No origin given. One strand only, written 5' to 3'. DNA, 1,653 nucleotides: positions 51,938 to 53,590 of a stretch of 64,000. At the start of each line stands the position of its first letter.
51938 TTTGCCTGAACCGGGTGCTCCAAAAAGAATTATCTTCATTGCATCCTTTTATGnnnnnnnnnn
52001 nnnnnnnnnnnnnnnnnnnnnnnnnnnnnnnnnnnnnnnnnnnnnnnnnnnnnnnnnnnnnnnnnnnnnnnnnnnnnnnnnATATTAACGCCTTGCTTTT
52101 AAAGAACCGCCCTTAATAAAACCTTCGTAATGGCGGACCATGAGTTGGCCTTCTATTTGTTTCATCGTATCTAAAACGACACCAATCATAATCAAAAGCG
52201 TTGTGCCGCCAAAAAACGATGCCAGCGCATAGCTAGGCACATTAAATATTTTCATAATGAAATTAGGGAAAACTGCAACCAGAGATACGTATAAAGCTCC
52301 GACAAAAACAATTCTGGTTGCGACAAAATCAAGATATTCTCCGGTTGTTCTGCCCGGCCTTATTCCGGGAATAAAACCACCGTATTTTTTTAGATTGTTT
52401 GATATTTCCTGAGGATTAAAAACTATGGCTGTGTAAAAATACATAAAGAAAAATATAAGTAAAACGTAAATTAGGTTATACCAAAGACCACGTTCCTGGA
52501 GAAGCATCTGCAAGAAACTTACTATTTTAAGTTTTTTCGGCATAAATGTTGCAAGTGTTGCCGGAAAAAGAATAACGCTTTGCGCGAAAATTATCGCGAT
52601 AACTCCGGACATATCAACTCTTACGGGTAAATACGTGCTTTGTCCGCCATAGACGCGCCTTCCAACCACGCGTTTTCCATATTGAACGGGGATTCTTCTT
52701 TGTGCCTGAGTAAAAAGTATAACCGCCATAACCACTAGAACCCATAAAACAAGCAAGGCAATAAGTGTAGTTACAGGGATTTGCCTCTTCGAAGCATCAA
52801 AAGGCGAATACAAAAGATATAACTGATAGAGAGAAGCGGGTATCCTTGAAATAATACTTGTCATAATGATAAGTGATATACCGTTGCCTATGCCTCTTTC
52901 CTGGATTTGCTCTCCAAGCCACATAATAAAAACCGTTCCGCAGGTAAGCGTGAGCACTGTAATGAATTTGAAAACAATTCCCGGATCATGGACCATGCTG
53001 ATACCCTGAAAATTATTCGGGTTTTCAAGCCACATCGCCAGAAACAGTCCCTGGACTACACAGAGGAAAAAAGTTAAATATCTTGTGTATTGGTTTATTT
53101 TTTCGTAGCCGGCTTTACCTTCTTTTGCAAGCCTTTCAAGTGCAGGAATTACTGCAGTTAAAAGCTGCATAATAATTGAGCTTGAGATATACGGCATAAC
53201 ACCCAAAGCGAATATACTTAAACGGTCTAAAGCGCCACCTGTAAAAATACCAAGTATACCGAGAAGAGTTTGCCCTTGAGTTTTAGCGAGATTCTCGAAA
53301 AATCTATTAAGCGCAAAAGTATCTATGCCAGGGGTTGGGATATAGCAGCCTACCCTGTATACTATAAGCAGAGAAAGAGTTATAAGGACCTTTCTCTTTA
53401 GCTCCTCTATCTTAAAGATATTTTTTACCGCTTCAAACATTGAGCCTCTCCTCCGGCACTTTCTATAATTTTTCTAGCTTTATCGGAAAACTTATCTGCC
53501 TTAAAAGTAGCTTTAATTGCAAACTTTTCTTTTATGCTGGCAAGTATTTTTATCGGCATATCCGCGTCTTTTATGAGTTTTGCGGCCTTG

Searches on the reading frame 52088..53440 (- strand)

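Call 50: search_protein_families(library=pfam, proteins=[window:52088-53440:-], max_evalue=0.00001)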
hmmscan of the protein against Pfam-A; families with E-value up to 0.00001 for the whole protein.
window:52088-53440:- (451 aa): 1 family
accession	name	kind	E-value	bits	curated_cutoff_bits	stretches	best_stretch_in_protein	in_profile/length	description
PF00344.25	SecY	-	1.6e-109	366.5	32.2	1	75-426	1-306/306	SecY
